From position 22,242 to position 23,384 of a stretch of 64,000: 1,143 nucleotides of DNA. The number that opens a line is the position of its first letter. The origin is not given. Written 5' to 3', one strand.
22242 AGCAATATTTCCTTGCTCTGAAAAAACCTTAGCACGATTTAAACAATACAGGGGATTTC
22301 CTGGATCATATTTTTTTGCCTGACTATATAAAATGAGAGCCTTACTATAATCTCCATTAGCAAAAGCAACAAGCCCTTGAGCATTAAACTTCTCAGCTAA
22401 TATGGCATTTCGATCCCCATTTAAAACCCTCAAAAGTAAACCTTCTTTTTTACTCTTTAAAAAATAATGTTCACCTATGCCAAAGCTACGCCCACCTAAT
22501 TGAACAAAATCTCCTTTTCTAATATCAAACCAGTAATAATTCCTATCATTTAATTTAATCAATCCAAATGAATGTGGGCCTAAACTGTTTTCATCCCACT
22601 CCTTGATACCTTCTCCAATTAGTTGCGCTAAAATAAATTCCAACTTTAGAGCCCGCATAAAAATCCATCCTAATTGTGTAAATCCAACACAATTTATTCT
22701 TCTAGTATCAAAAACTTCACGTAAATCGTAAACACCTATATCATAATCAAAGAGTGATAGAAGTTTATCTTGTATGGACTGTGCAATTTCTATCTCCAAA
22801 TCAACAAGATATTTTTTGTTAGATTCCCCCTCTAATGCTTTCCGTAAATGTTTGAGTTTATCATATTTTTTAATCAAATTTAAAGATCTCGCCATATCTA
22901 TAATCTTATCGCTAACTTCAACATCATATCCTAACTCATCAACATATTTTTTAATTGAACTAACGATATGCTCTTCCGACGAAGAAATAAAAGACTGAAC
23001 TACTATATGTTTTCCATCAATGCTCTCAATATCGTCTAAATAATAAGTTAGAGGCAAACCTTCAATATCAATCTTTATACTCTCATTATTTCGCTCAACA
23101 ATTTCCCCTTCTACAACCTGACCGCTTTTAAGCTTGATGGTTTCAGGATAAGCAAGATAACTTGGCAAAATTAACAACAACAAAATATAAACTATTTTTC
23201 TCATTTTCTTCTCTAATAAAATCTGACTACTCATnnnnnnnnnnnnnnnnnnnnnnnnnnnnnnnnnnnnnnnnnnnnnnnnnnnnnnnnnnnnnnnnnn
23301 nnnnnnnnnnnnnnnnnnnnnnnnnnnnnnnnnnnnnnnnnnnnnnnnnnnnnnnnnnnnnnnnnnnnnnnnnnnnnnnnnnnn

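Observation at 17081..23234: Secretome island: two paralogous secreted TPR proteins sharing a novel N-terminal domain, flanking a ClpA-like AAA+ ATPase and a secreted ankyrin protein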

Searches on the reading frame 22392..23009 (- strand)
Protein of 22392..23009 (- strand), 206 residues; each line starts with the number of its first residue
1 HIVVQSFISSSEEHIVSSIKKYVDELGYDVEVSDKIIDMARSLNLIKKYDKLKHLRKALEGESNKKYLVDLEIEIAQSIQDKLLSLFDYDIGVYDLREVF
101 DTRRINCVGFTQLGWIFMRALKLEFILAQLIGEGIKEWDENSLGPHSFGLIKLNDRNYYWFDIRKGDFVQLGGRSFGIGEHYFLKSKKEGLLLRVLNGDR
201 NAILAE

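Call 55: search_protein_families(library=pfam, proteins=[window:22392-23009:-], max_evalue=10)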
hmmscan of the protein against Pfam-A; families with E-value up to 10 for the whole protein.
seq(206 aa): 0 families

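Call 73: search_solved_structures(query=A6, max_evalue=10, show_alignments=2)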
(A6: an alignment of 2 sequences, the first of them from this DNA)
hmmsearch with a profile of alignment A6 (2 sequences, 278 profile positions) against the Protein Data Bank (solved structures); distinct sequences matched with E-value up to 10: 0.

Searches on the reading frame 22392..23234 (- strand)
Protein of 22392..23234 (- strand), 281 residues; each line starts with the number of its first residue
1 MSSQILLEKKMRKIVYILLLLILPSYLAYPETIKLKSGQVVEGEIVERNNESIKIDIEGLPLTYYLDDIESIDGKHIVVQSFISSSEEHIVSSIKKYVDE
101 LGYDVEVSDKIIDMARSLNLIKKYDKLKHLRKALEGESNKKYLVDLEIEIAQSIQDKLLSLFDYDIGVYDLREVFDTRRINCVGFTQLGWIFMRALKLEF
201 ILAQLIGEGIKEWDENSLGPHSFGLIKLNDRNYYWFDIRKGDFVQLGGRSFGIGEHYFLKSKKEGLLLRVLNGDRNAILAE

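Call 11: find_homologous_proteins(query=window:22392-23234:-, max_evalue=0.001)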
Query seq(281 aa) (281 aa): 2 proteins with E <= 0.001 among 1237 candidates.
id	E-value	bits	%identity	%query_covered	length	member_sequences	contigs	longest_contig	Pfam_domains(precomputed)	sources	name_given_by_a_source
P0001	2.7e-176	603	100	100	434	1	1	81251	PF14559.13,PF13371.13,PF00515.35,PF13424.13,PF13428.13,PF13181.13,PF07719.24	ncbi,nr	ncbi:MAG: tetratricopeptide repeat protein [Candidatus Omnitrophica bacterium]|nr:tetratricopeptide 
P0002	3.1e-12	65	43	34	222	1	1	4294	-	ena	-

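Call 18: find_encoding_contigs(protein=P0002, flank=10000)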
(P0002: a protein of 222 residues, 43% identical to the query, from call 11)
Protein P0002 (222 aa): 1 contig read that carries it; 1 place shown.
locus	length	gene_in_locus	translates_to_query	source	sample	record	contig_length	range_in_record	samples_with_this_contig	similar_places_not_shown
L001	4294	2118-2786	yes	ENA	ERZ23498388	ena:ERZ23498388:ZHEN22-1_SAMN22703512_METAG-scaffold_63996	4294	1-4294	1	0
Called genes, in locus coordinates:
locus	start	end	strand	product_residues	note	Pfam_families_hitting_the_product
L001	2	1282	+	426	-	?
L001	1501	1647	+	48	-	-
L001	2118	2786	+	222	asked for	-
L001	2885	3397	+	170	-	PF02915:Rubrerythrin (weak)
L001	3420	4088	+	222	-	-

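Call 29: search_protein_families(library=pfam, alignment_id=A2, max_evalue=0.01)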
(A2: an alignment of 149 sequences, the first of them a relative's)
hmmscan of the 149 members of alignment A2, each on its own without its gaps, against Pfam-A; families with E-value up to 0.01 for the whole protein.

A. member 1, P0001 (434 aa): 13 families
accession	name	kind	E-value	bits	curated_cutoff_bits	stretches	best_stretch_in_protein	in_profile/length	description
PF00515.34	TPR_1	-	4.9e-17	61.4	27.8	2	386-416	3-33/34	Tetratricopeptide repeat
PF07719.23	TPR_2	-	8.2e-17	60.3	27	3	281-313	2-34/34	Tetratricopeptide repeat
PF13181.12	TPR_8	-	8.5e-12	44.7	25.7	1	388-416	5-33/34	Tetratricopeptide repeat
PF13428.12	TPR_14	-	1.1e-08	35.3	23.5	0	386-426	3-43/44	Tetratricopeptide repeat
PF13371.12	TPR_9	-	2.5e-08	34.3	35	1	290-346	5-61/73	Tetratricopeptide repeat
PF14559.12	TPR_19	-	2.5e-07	31.4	25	1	290-356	1-67/68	Tetratricopeptide repeat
PF13424.12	TPR_12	-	2e-06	28.3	30.1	0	270-306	35-71/77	Tetratricopeptide repeat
PF13432.12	TPR_16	-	2.5e-05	25.1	32.7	1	285-341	2-58/65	Tetratricopeptide repeat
PF13414.12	TPR_11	-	3.8e-05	23.7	26.8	1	287-328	1-42/42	TPR repeat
PF25062.1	ARM_TT21_N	-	0.00011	22.5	40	0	295-367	151-221/222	Tetratricopeptide repeat protein 21 N-terminal ARM repeat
PF13174.12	TPR_6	-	0.0031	18.5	26.3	0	387-417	3-33/33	Tetratricopeptide repeat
PF25575.1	TPR_BSK1_C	-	0.0069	16.7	42.2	0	357-420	51-113/118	Serine/threonine-protein kinase BSK1-like, TPR repeats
PF13431.12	TPR_17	-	0.0074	16.9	24.4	0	303-333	2-32/34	Tetratricopeptide repeat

B. families by the number of members that match (of 149 scanned): 120 families (the first 25 are shown)
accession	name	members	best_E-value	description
PF13181.12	TPR_8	48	6.6e-44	Tetratricopeptide repeat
PF00515.34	TPR_1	47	6.9e-57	Tetratricopeptide repeat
PF07719.23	TPR_2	46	3.4e-48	Tetratricopeptide repeat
PF13414.12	TPR_11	45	2.1e-50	TPR repeat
PF13431.12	TPR_17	45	6.4e-47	Tetratricopeptide repeat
PF13424.12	TPR_12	43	1.4e-33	Tetratricopeptide repeat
PF13432.12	TPR_16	43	4.9e-32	Tetratricopeptide repeat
PF14559.12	TPR_19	42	9.2e-25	Tetratricopeptide repeat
PF13428.12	TPR_14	42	4.1e-23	Tetratricopeptide repeat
PF13174.12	TPR_6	41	2.9e-22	Tetratricopeptide repeat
PF13371.12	TPR_9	40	3.3e-27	Tetratricopeptide repeat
PF13176.12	TPR_7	34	4.7e-24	Tetratricopeptide repeat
PF13374.12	TPR_10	33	3.1e-27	Tetratricopeptide repeat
PF23914.1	TPR_CcmH_CycH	31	6.7e-17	Cytochrome c-type biogenesis protein H TPR domain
PF12895.13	ANAPC3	31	1.5e-12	Anaphase-promoting complex, cyclosome, subunit 3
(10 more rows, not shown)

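Call 30: search_protein_families(library=ncbifam, alignment_id=A2, max_evalue=0.01)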
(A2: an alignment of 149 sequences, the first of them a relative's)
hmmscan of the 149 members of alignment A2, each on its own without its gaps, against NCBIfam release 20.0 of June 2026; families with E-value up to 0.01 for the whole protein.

A. member 1, P0001 (434 aa): 14 families
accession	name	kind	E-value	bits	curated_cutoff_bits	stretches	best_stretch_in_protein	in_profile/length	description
TIGR02917.1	PEP_TPR_lipo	equivalog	2e-12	45.8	312.2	1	270-426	185-337/899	XrtA/PEP-CTERM system TPR-repeat protein PrsT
TIGR02521.1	type_IV_pilW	equivalog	3.4e-09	36.6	154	1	388-428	35-75/234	type IV pilus biogenesis/stability protein PilW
NF047558.1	TPR_END_plus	domain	3.9e-08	33.1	32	1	319-348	4-33/56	TPR end-of-group domain-containing protein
TIGR00990.1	3a0801s09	subfamily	4.1e-08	32.3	757.25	1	276-379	327-430/615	mitochondrial import receptor subunit TOM70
NF047507.1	TPR_BatC_Lepto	exception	7.8e-08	32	175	1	354-432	64-144/214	TPR repeat-containing protein BatC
NF040959.1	MamA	equivalog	5.7e-07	29.2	200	1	279-417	36-172/204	magnetosome protein MamA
NF047433.1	Lepto_7_Nterm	domain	6.8e-07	28.9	43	1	17-70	2-56/63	LA_0442/LA_0875 N-terminal domain-containing protein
TIGR02552.1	LcrH_SycD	equivalog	0.0002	21.1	104.8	1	287-355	59-127/136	SycD/LcrH family type III secretion system chaperone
NF002725.1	PRK02603.1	equivalog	0.00036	20.6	143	1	268-340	23-132/173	photosystem I assembly protein Ycf3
NF047503.1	LB_137_fam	subfamily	0.00043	19.6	200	1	18-73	2-56/288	LB_137 family protein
NF041522.1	TPR_sll0314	equivalog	0.00099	18.4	225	0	324-377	28-81/275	Sll0314/Alr1548 family TPR repeat-containing protein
TIGR03939.1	PGA_TPR_OMP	equivalog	0.0018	16.6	366.65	1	294-373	100-179/800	poly-beta-1,6 N-acetyl-D-glucosamine export porin PgaA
NF041881.1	PTPDL_fam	equivalog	0.0021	17.2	200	1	25-58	7-40/339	PTPDL family protein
NF033762.1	social_mot_Tgl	equivalog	0.0031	16.9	225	1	286-419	37-171/252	social motility TPR repeat lipoprotein Tgl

B. families by the number of members that match (of 149 scanned): 125 families (the first 25 are shown)
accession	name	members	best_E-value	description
NF047433.1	Lepto_7_Nterm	149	2.6e-17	LA_0442/LA_0875 N-terminal domain-containing protein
NF041881.1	PTPDL_fam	145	1.6e-10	PTPDL family protein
NF047503.1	LB_137_fam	136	1.8e-11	LB_137 family protein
NF040959.1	MamA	46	4e-42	magnetosome protein MamA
TIGR02521.1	type_IV_pilW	46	1.6e-30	type IV pilus biogenesis/stability protein PilW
NF047558.1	TPR_END_plus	45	4.4e-25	TPR end-of-group domain-containing protein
TIGR02917.1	PEP_TPR_lipo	44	1.7e-25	XrtA/PEP-CTERM system TPR-repeat protein PrsT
TIGR00990.1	3a0801s09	42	5e-29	mitochondrial import receptor subunit TOM70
NF033762.1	social_mot_Tgl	40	2.9e-25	social motility TPR repeat lipoprotein Tgl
TIGR02552.1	LcrH_SycD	39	3.6e-20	SycD/LcrH family type III secretion system chaperone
NF008391.2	PRK11189.1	38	4.4e-31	lipoprotein NlpI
NF047507.1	TPR_BatC_Lepto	38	1.2e-15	TPR repeat-containing protein BatC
NF033758.1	gliding_GltE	37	1.1e-20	adventurous gliding motility TPR repeat lipoprotein GltE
NF033920.0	C39_PA2778_fam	37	2.5e-15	PA2778 family cysteine peptidase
NF047371.1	FlcA_CTERM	37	9.1e-15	periplasmic flagellar collar protein FlcA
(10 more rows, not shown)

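Call 39: predict_structure(alignment_id=A2)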
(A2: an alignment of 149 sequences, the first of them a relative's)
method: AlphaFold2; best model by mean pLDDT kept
length: 434 residues; sequences in the alignment: 149
mean_pLDDT: 76.4   pTM: 0.50
mean pLDDT of the five models: 76.4, 75.4, 74.9, 73.8, 73.3
residues with pLDDT >= 90: 201; 70-90: 111; 50-70: 21; < 50: 101
segments of 3 or more residues with pLDDT < 50: 81-84, 163-199, 201-235, 237-261
pLDDT, mean of each block of 10 residues (from residue 1): 76 90 88 97 96 96 97 89 61 80 80 78 74 74 75 66 36 32 34 46 43 39 42 45 40 39 69 90 94 96 96 96 96 96 93 92 93 88 90 94 96 94 96 92
secondary structure, 60 per line:
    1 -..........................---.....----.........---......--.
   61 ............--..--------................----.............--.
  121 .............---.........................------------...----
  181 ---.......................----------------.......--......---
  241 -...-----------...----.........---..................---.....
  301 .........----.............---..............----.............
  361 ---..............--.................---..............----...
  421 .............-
elements in order: H2-27 E31-35 E40-48 E52-57 E60-65 E69-72 H85-100 H105-117 H120-133 H137-161 H184-206 E223-229 E232-237 E242-244 H263-271 H275-292 H296-309 H314-326 H330-343 H348-360 H364-377 H380-396 H400-413 H418-433

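Call 85: search_protein_families(library=ncbifam, proteins=[P0002], max_evalue=0.000001)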
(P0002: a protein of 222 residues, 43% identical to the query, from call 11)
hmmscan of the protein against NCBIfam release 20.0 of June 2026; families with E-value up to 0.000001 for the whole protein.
P0002 (222 aa): 0 families
